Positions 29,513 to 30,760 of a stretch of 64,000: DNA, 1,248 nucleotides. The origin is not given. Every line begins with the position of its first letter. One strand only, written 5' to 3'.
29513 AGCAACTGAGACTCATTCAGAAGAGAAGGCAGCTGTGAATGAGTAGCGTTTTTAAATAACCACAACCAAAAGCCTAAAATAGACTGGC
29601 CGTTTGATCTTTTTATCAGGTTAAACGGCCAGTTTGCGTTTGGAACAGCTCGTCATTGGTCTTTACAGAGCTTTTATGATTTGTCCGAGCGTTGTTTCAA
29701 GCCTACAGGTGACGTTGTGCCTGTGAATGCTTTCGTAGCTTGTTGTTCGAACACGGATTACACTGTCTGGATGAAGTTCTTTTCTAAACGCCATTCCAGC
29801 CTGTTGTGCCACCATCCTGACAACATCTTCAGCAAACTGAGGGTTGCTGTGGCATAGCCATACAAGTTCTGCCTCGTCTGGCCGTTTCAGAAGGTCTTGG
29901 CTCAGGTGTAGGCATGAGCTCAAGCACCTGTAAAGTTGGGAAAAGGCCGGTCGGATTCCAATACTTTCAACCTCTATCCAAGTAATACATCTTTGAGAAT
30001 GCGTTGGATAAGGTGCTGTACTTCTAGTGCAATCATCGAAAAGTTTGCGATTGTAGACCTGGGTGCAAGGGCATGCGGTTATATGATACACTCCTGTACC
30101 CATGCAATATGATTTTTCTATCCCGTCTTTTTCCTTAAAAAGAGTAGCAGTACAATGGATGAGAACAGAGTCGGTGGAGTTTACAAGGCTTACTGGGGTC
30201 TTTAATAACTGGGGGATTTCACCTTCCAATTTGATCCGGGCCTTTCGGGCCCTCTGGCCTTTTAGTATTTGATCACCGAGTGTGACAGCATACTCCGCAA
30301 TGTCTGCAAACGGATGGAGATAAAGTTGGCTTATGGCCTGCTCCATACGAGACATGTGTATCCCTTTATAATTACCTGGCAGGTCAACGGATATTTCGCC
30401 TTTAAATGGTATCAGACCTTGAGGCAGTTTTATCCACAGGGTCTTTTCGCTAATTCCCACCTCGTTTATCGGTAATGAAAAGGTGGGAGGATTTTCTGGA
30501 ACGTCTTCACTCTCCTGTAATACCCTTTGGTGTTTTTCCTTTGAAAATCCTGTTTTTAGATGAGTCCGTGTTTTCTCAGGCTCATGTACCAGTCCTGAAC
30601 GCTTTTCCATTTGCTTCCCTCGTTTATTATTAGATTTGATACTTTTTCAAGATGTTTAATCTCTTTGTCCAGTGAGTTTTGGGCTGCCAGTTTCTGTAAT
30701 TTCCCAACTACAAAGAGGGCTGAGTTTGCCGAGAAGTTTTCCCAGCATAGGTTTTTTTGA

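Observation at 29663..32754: Overlapping four-gene cassette RibD_C reductase / PP-loop ATPase / GT2 / FolE2-MptA cyclohydrolase: candidate pathway for an undescribed GTP-derived glycosylated metabolite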

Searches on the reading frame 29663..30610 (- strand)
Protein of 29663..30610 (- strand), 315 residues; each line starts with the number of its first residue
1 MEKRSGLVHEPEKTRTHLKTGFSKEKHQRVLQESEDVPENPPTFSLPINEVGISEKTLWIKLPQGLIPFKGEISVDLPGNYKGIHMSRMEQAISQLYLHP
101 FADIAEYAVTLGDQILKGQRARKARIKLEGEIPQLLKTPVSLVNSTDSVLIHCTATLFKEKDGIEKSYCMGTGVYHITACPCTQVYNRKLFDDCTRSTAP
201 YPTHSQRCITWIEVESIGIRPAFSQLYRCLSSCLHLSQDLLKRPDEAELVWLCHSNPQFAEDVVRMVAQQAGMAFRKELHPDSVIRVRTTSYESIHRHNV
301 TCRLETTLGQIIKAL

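Call 3: search_protein_families(library=pfam, proteins=[window:29663-30610:-], max_evalue=0.01)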
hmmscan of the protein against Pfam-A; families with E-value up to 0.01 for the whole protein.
window:29663-30610:- (315 aa): 1 family
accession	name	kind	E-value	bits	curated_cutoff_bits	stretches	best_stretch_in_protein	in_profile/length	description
PF02649.19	GCHY-1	-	2.1e-43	149.2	25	1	35-300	2-258/260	Type I GTP cyclohydrolase folE2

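Call 4: search_protein_families(library=ncbifam, proteins=[window:29663-30610:-], max_evalue=0.01)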
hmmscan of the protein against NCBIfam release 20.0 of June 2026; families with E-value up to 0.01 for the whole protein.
window:29663-30610:- (315 aa): 3 families
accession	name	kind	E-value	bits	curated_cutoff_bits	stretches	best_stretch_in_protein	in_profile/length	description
TIGR00294.2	TIGR00294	equivalog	1.1e-38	133.1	220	1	36-312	2-298/302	GTP cyclohydrolase MptA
NF010200.1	PRK13674.1-1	equivalog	4.8e-29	101.7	215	1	35-302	1-266/270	GTP cyclohydrolase FolE2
NF010204.0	PRK13675.1-1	equivalog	1.1e-13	51.2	468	1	65-301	38-262/267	GTP cyclohydrolase IV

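Call 19: find_homologous_proteins(query=window:29663-30610:-)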
Query window:29663-30610:- (315 aa): 437 proteins with E <= 0.001 among 1003 candidates; the best 120 are listed.
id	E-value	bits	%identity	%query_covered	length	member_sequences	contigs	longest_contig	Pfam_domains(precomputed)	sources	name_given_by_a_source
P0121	1.6e-212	722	100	100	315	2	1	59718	PF02649.20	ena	-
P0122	3.2e-168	576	80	100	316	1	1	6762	PF02649.20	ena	-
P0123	1.8e-143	495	68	100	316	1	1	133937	PF02649.20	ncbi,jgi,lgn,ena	-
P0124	4.7e-109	382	57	99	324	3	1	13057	PF02649.20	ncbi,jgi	-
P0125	2.3e-100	354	54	99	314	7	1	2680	PF02649.20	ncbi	-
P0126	1.0e-99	351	54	99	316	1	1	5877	PF02649.20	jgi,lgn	-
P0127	6.8e-99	349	52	99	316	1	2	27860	PF02649.20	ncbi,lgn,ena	-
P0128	2.8e-98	347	53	99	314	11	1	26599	PF02649.20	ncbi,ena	-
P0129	4.6e-97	343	54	99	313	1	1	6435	PF02649.20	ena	-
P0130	9.9e-97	342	52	100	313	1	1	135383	PF02649.20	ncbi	-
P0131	1.2e-96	341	52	100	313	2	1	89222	PF02649.20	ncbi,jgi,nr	ncbi:MAG: GTP cyclohydrolase I FolE2 [Thermodesulfobacteria bacterium]|nr:GTP cyclohydrolase I FolE2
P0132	2.2e-96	340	52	100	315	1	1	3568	PF02649.20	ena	-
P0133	2.9e-96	340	53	100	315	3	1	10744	PF02649.20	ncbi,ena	-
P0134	1.0e-95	338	53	100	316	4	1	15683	PF02649.20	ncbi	-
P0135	1.2e-93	331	49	99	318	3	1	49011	PF02649.20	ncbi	-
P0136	2.2e-93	331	53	99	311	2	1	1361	PF02649.20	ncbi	-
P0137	2.3e-89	317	50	99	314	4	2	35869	PF02649.20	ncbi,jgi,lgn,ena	-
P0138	1.8e-88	315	52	99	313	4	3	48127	PF02649.20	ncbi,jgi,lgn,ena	-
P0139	2.8e-87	311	51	100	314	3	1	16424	PF02649.20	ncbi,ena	-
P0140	4.8e-87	310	50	99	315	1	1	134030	PF02649.20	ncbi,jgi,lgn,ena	-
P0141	9.1e-87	309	51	100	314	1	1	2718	PF02649.20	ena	-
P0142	1.2e-85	305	49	99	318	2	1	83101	PF02649.20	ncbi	-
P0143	1.2e-85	305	50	93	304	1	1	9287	PF02649.20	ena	-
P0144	3.8e-85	304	47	100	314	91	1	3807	PF02649.20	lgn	-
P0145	1.7e-84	301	46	100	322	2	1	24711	PF02649.20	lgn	-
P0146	1.0e-83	299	48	97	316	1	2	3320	PF02649.20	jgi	-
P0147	1.1e-82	295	52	90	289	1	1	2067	PF02649.20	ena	-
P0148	1.8e-82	295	48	100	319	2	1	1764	PF02649.20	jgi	jgi:GTP cyclohydrolase FolE2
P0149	2.3e-82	294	48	100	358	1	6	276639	PF02649.20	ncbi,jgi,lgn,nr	ncbi:MAG: hypothetical protein AVO38_01500 [delta proteobacterium ML8_D]|jgi:GTP cyclohydrolase IV|n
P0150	1.1e-81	292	46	100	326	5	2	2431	PF02649.20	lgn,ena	-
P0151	2.4e-81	291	47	100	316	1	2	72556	PF02649.20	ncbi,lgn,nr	ncbi:MAG: GTP cyclohydrolase I FolE2 [Proteobacteria bacterium]|nr:GTP cyclohydrolase I FolE2 [Pseud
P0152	6.5e-81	290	45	95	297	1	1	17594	PF02649.20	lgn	-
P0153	7.1e-81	290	47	93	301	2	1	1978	PF02649.20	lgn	-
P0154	8.1e-81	289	46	99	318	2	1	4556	PF02649.20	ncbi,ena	-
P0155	8.4e-81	289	51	93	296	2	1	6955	PF02649.20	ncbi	-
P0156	1.4e-80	289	46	93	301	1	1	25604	PF02649.20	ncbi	-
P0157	2.0e-80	288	48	92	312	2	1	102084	PF02649.20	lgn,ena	-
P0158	2.3e-80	288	47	93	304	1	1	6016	PF02649.20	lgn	-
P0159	2.4e-80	288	46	93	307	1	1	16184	PF02649.20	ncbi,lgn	-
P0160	2.5e-80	288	48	93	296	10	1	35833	PF02649.20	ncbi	-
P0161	3.9e-80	287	48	92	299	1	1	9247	PF02649.20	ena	-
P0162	4.3e-80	287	46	100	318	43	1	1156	PF02649.20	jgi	-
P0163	4.9e-80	287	47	93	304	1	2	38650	PF02649.20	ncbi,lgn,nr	ncbi:MAG: GTP cyclohydrolase I FolE2 [Proteobacteria bacterium]|nr:GTP cyclohydrolase I FolE2 [Pseud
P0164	5.1e-80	287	46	100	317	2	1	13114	PF02649.20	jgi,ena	-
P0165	6.5e-80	286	49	94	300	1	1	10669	PF02649.20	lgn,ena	-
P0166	6.7e-80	286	46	95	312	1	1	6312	PF02649.20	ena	-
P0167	7.4e-80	286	46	100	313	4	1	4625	PF02649.20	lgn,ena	-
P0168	8.6e-80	286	47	98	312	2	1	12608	PF02649.20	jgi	-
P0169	1.0e-79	286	47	93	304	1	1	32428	PF02649.20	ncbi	ncbi:GTP cyclohydrolase, FolE2/MptA family [Thermodesulfobacteriota bacterium]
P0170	1.8e-79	285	47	93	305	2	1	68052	PF02649.20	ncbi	ncbi:MAG: GTP cyclohydrolase, FolE2/MptA family [Thermodesulfobacteriota bacterium]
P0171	2.1e-79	285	46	94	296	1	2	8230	PF02649.20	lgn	-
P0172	3.2e-79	284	46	100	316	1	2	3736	PF02649.20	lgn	-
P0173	4.1e-79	284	45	99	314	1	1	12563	PF02649.20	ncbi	-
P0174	4.2e-79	284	47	93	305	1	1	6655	PF02649.20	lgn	-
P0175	4.2e-79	284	46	100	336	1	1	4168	PF02649.20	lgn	-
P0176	6.1e-79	283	48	93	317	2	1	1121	PF02649.20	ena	-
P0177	8.0e-79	283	47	100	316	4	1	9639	PF02649.20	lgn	-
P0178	8.1e-79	283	46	100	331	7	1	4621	PF02649.20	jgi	-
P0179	9.8e-79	283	45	100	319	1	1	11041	PF02649.20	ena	-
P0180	1.0e-78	282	48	94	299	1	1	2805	PF02649.20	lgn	-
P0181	1.4e-78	282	47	100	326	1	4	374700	PF02649.20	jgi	-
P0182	1.7e-78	282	45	100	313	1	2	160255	PF02649.20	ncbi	ncbi:GTP cyclohydrolase, FolE2/MptA family [Desulfolithobacter sp.]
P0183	1.8e-78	282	46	95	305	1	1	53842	PF02649.20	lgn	-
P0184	2.0e-78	282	44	93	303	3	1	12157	PF02649.20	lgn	-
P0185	2.1e-78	281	46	92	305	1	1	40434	PF02649.20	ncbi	ncbi:MAG: GTP cyclohydrolase, FolE2/MptA family [Pseudomonadota bacterium]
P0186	2.1e-78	281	46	98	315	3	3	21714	PF02649.20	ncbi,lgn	ncbi:MAG: GTP cyclohydrolase, FolE2/MptA family [Dissulfuribacterales bacterium]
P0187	3.2e-78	281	46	93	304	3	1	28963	PF02649.20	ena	-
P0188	3.5e-78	281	46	93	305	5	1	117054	PF02649.20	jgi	-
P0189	3.6e-78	281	45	95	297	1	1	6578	PF02649.20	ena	-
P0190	4.7e-78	280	45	100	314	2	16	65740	PF02649.20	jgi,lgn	jgi:GTP cyclohydrolase FolE2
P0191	4.8e-78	280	46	95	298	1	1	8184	PF02649.20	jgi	jgi:GTP cyclohydrolase IV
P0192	6.3e-78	280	44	100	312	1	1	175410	PF02649.20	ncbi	-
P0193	9.5e-78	279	45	100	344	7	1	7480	PF02649.20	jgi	-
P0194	9.9e-78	279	47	99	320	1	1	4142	PF02649.20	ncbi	-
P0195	1.0e-77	279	46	92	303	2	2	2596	PF02649.20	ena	-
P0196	1.2e-77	279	46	100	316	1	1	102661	PF02649.20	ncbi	-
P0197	1.2e-77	279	44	100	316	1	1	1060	PF02649.20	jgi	-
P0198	1.4e-77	279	45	100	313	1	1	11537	PF02649.20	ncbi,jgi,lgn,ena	-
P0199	2.1e-77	278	45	100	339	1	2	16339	PF02649.20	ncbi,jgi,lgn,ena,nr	ncbi:MAG TPA: hypothetical protein EYP57_00845 [Thermodesulfobacteriaceae bacterium]|nr:hypothetical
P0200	2.1e-77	278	48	93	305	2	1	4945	PF02649.20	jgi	-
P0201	3.6e-77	277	47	93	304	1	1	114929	PF02649.20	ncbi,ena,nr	ncbi:MAG: GTP cyclohydrolase I FolE2 [Proteobacteria bacterium]|nr:GTP cyclohydrolase I FolE2 [Pseud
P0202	4.0e-77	277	47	99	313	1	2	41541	PF02649.20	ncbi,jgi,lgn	-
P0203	5.0e-77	277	46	94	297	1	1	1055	PF02649.20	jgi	jgi:GTP cyclohydrolase FolE2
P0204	5.3e-77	277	45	100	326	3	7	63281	PF02649.20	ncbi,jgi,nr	ncbi:MAG: GTP cyclohydrolase I FolE2 [Deltaproteobacteria bacterium]|nr:GTP cyclohydrolase I FolE2 [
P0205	5.5e-77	277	46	93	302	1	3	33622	PF02649.20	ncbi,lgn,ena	-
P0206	6.1e-77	277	45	100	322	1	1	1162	PF02649.20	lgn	-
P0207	7.3e-77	276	45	100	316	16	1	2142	PF02649.20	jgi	jgi:GTP cyclohydrolase-4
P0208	1.2e-76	276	47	92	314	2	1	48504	PF02649.20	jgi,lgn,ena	-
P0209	1.5e-76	275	44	100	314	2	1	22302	PF02649.20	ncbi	-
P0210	1.5e-76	275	45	100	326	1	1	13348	PF02649.20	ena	-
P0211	1.5e-76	275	45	100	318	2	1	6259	PF02649.20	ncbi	-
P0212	1.6e-76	275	47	92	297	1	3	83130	PF02649.20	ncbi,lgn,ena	-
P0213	4.4e-76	274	46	93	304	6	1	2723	PF02649.20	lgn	-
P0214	7.0e-76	273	45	100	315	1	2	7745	PF02649.20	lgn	-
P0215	7.1e-76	273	45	100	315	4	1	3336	PF02649.20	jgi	-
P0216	9.0e-76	273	44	93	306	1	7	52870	PF02649.20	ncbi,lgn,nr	ncbi:MAG: GTP cyclohydrolase I FolE2 [Desulfobulbaceae bacterium]|nr:GTP cyclohydrolase I FolE2 [Des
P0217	1.3e-75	272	48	93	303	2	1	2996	PF02649.20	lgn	-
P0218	1.8e-75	272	47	92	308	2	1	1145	PF02649.20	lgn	-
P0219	2.3e-75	271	44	100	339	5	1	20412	PF02649.20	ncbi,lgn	-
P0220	2.7e-75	271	45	93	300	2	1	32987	PF02649.20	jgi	-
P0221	3.2e-75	271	46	100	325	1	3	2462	PF02649.20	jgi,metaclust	metaclust:\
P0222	3.3e-75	271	45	99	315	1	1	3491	PF02649.20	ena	-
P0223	3.3e-75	271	44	99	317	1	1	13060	PF02649.20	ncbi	-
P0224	4.0e-75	271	46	93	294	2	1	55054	PF02649.20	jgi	jgi:GTP cyclohydrolase FolE2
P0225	4.5e-75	270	45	100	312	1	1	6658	PF02649.20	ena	-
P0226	7.0e-75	270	46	93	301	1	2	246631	PF02649.20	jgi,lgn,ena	-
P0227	7.1e-75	270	44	100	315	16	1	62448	PF02649.20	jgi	jgi:GTP cyclohydrolase FolE2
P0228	8.1e-75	270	44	100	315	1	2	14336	PF02649.20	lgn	-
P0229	8.9e-75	270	46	91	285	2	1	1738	PF02649.20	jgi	-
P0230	1.1e-74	269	45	100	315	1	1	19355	PF02649.20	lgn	-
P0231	1.4e-74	269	47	89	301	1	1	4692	PF02649.20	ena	-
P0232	1.8e-74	269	46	93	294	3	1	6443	PF02649.20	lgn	-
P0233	2.1e-74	268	45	100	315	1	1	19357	PF02649.20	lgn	-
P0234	2.2e-74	268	44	99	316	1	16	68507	PF02649.20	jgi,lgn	jgi:GTP cyclohydrolase I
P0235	2.6e-74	268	47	93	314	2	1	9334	PF02649.20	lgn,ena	-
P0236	2.8e-74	268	45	99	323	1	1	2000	PF02649.20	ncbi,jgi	jgi:GTP cyclohydrolase I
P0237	4.3e-74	267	46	93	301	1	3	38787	PF02649.20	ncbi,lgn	-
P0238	5.9e-74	267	44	93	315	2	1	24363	PF02649.20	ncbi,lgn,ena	-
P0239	7.3e-74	267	47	93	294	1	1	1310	PF02649.20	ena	-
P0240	8.4e-74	266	45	93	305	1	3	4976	PF02649.20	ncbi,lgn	-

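Call 28: search_solved_structures(query=window:29663-30610:-, max_evalue=0.01, show_alignments=2)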
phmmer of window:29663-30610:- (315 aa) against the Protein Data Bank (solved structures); distinct sequences matched with E-value up to 0.01: 3.
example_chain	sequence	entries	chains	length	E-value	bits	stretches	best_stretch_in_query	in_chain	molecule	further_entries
2r5r_A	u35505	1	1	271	2.8e-11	46.1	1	73-305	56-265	UPF0343 protein NE1163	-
3d2o_A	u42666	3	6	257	8.4e-11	44.5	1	36-300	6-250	UPF0343 protein NGO0387 | GTP cyclohydrolase FolE2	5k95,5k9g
8g6c_A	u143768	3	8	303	2.4e-09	39.8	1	36-305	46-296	GTP cyclohydrolase FolE2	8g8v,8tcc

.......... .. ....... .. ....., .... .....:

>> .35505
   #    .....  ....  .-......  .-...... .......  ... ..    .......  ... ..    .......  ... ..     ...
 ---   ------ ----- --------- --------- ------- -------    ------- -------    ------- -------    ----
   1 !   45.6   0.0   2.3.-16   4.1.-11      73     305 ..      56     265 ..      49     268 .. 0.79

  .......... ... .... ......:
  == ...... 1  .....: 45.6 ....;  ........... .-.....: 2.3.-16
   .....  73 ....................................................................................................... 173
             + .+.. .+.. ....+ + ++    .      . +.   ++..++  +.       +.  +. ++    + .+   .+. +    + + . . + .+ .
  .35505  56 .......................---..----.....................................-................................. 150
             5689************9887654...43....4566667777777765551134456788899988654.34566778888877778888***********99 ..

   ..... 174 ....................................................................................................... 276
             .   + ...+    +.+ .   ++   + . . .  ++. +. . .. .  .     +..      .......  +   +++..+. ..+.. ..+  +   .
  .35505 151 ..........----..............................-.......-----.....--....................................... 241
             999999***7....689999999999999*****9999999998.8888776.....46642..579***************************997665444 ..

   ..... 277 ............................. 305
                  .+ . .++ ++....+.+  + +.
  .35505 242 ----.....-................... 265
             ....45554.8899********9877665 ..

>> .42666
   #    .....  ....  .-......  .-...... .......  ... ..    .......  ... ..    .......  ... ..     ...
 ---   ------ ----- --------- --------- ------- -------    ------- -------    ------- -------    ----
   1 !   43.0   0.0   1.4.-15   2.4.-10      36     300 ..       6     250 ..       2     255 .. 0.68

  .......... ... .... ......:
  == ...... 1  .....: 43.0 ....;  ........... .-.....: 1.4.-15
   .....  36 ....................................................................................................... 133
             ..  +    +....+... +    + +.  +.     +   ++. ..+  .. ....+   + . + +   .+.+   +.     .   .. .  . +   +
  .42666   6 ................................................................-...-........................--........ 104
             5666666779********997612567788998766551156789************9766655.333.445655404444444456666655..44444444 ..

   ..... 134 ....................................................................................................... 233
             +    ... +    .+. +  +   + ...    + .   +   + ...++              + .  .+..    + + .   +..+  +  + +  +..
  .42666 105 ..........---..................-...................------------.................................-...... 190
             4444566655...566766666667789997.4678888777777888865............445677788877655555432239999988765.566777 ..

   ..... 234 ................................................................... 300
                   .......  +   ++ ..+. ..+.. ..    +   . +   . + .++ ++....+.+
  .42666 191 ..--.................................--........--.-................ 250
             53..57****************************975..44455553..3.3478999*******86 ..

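Call 42: find_encoding_contigs(protein=P0149, flank=7000, max_places=1)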
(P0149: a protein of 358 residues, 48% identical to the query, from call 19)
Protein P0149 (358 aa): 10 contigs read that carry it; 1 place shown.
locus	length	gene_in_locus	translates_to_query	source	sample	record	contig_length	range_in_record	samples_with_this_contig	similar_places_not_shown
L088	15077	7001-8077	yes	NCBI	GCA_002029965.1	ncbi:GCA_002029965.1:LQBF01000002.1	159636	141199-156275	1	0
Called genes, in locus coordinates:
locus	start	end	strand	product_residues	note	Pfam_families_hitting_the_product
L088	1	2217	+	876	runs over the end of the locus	PF00672:HAMP, PF00989:PAS, PF13426:PAS_9, PF08447:PAS_3, PF00512:HisKA, PF02518:HATPase_c, PF00072:Response_reg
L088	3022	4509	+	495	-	PF14522:Cytochrome_C7 (faint), PF14537:Cytochrom_c3_2 (faint), PF22113:Mtrc-MtrF_II-IV_dom (faint), PF09699:Paired_CXXCH_1 (faint), PF13435:Cytochrome_C554 (faint), PF13447:Multi-haem_cyto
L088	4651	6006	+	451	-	PF14522:Cytochrome_C7 (faint), PF13435:Cytochrome_C554, PF14537:Cytochrom_c3_2 (faint), PF22113:Mtrc-MtrF_II-IV_dom (weak)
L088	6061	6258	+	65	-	-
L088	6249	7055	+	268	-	PF00535:Glycos_transf_2, PF10111:Glyco_tranf_2_2, PF13641:Glyco_tranf_2_3 (weak)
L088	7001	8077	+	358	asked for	PF02649:GCHY-1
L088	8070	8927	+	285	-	PF00210:Ferritin (faint)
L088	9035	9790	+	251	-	PF00005:ABC_tran, PF13304:AAA_21 (faint)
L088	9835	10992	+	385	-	PF01458:SUFBD_core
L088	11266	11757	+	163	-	-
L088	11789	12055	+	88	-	-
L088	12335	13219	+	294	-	PF07682:SOR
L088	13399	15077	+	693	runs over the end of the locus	PF03190:Thioredox_DsbH, PF13098:Thioredoxin_2 (weak), PF13899:Thioredoxin_7, PF06662:C5-epim_C (faint)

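Call 43: find_encoding_contigs(protein=P0181, flank=7000, max_places=1)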
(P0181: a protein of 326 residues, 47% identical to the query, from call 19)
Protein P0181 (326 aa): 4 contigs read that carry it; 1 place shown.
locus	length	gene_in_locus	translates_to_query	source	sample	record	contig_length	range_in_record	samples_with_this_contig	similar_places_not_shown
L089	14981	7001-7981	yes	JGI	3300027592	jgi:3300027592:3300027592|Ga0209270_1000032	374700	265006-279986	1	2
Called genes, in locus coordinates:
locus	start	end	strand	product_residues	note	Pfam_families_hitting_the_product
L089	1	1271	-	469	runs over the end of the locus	PF06050:HGD-D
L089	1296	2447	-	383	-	PF06050:HGD-D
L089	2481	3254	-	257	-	PF01869:BcrAD_BadFG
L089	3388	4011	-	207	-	PF12844:HTH_19, PF13560:HTH_31, PF01381:HTH_3, PF13443:HTH_26 (weak), PF07883:Cupin_2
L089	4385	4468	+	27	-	-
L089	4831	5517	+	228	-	PF01872:RibD_C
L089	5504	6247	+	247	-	-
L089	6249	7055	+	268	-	PF00535:Glycos_transf_2, PF10111:Glyco_tranf_2_2, PF13641:Glyco_tranf_2_3 (weak)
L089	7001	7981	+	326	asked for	PF02649:GCHY-1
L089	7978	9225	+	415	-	PF00999:Na_H_Exchanger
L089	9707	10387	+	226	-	-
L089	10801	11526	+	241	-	-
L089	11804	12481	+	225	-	-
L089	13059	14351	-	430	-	PF02771:Acyl-CoA_dh_N, PF02770:Acyl-CoA_dh_M, PF00441:Acyl-CoA_dh_1, PF08028:Acyl-CoA_dh_2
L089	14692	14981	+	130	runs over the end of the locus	PF00903:Glyoxalase, PF13468:Glyoxalase_3, PF13669:Glyoxalase_4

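Call 72: search_protein_families(library=ncbifam, alignment_id=A2, max_evalue=0.001)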
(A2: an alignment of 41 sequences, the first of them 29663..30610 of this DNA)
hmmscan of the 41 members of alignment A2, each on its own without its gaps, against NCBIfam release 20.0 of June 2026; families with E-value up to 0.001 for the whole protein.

A. member 1, window:29663-30610:- (315 aa): 3 families
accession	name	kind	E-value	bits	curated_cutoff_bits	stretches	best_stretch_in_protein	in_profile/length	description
TIGR00294.2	TIGR00294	equivalog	1.1e-38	133.1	220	1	36-312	2-298/302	GTP cyclohydrolase MptA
NF010200.1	PRK13674.1-1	equivalog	4.8e-29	101.7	215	1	35-302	1-266/270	GTP cyclohydrolase FolE2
NF010204.0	PRK13675.1-1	equivalog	1.1e-13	51.2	468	1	65-301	38-262/267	GTP cyclohydrolase IV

B. families by the number of members that match (of 41 scanned): 3 families
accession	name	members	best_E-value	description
TIGR00294.2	TIGR00294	41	4.7e-47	GTP cyclohydrolase MptA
NF010200.1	PRK13674.1-1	41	7e-37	GTP cyclohydrolase FolE2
NF010204.0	PRK13675.1-1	41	2.8e-25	GTP cyclohydrolase IV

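Call 90: search_protein_families(library=padloc, proteins=[window:29663-30610:-], max_evalue=0.01)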
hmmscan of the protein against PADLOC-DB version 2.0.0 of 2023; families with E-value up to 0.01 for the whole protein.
window:29663-30610:- (315 aa): 0 families
